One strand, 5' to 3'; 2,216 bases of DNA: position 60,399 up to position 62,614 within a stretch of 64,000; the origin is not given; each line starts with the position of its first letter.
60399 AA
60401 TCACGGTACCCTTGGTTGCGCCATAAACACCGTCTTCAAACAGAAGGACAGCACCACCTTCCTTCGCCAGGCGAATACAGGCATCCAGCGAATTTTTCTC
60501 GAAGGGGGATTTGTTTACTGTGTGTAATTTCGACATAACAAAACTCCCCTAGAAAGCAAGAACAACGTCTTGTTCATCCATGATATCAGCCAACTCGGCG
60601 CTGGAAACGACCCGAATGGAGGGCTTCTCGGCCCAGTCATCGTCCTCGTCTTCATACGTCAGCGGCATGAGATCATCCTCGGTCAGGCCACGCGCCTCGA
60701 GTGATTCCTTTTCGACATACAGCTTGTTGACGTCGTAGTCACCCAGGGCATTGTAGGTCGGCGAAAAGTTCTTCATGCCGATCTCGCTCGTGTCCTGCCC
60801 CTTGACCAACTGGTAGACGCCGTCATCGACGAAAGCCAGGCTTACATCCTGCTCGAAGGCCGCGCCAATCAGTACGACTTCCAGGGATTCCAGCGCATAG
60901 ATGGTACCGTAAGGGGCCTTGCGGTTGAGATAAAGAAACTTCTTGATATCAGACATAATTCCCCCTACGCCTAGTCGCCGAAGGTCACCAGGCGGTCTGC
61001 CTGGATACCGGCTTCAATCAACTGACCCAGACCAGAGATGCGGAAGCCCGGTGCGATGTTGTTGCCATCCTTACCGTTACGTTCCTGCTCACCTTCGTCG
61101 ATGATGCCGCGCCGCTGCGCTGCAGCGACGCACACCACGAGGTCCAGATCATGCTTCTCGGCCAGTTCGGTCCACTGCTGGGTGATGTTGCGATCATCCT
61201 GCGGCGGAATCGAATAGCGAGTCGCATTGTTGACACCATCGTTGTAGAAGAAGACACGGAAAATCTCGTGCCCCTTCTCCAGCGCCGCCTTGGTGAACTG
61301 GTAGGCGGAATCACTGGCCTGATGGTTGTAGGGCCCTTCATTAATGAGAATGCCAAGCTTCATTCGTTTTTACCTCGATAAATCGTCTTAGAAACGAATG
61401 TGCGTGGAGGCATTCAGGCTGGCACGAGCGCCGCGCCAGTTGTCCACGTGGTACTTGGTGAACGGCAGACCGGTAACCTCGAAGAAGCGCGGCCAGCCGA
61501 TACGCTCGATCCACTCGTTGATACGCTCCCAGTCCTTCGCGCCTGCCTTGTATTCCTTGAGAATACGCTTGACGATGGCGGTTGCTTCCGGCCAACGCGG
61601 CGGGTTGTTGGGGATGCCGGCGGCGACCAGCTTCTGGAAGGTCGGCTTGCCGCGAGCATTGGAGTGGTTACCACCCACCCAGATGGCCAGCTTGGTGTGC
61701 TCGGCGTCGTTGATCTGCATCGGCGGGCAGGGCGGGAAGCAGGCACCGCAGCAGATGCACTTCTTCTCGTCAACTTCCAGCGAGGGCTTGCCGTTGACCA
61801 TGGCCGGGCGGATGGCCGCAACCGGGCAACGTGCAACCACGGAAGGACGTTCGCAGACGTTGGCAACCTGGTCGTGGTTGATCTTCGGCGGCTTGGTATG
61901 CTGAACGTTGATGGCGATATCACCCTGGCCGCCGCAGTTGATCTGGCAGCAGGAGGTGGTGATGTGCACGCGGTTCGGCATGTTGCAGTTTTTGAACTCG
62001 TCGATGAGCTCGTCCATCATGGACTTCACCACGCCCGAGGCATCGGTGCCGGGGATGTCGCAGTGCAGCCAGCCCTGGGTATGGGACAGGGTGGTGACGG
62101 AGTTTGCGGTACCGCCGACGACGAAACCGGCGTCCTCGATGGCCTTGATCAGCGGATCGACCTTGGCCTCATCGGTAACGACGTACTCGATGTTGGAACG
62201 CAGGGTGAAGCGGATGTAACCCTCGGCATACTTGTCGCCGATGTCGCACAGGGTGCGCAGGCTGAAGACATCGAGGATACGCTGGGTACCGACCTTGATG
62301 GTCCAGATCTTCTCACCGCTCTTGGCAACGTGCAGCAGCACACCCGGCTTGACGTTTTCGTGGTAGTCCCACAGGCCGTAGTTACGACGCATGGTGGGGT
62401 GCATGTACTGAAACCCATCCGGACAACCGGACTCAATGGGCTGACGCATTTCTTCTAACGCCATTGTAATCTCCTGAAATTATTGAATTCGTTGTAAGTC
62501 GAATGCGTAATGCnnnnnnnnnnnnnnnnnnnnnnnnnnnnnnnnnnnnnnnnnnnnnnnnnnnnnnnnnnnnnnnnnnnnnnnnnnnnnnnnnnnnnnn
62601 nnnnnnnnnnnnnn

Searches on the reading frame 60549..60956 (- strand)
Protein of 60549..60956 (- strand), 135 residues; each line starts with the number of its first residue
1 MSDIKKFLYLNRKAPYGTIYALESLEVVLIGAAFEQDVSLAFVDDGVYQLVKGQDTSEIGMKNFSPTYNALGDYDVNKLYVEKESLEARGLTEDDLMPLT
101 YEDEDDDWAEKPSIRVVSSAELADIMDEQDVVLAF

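Call 72: search_protein_families(library=ncbifam, proteins=[window:60549-60956:-], max_evalue=1e-10)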
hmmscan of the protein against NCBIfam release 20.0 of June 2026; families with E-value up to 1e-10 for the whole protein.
window:60549-60956:- (135 aa): 2 families
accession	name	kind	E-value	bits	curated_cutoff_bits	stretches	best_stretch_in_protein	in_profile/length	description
TIGR03010.1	sulf_tusC_dsrF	equivalog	1.1e-32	112.4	94.15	1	6-97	1-92/116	sulfurtransferase complex subunit TusC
NF001238.0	PRK00211.1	equivalog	2.5e-23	82.2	79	1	5-101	2-98/119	sulfurtransferase complex subunit TusC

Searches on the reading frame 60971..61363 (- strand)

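Call 72: search_protein_families(library=ncbifam, proteins=[window:60971-61363:-], max_evalue=1e-10)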
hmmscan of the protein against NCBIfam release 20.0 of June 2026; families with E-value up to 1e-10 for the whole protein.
window:60971-61363:- (130 aa): 2 families
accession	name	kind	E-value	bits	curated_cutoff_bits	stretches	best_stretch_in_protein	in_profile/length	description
TIGR03012.1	sulf_tusD_dsrE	equivalog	1.5e-50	170.3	89.25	1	3-128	2-127/127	sulfurtransferase complex subunit TusD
NF001237.0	PRK00207.1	equivalog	6.6e-47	158.6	92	1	1-128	1-128/128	sulfurtransferase complex subunit TusD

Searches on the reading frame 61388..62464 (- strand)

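Call 72: search_protein_families(library=ncbifam, proteins=[window:61388-62464:-], max_evalue=1e-10)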
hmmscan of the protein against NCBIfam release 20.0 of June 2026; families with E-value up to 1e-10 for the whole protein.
window:61388-62464:- (358 aa): 2 families
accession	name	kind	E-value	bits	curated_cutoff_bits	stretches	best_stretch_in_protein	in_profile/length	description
TIGR02066.1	dsrB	equivalog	1.8e-160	533.5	341.5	1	25-358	2-341/341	dissimilatory-type sulfite reductase subunit beta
TIGR02064.1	dsrA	equivalog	4.9e-25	88.2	392.85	1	63-340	93-375/402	dissimilatory-type sulfite reductase subunit alpha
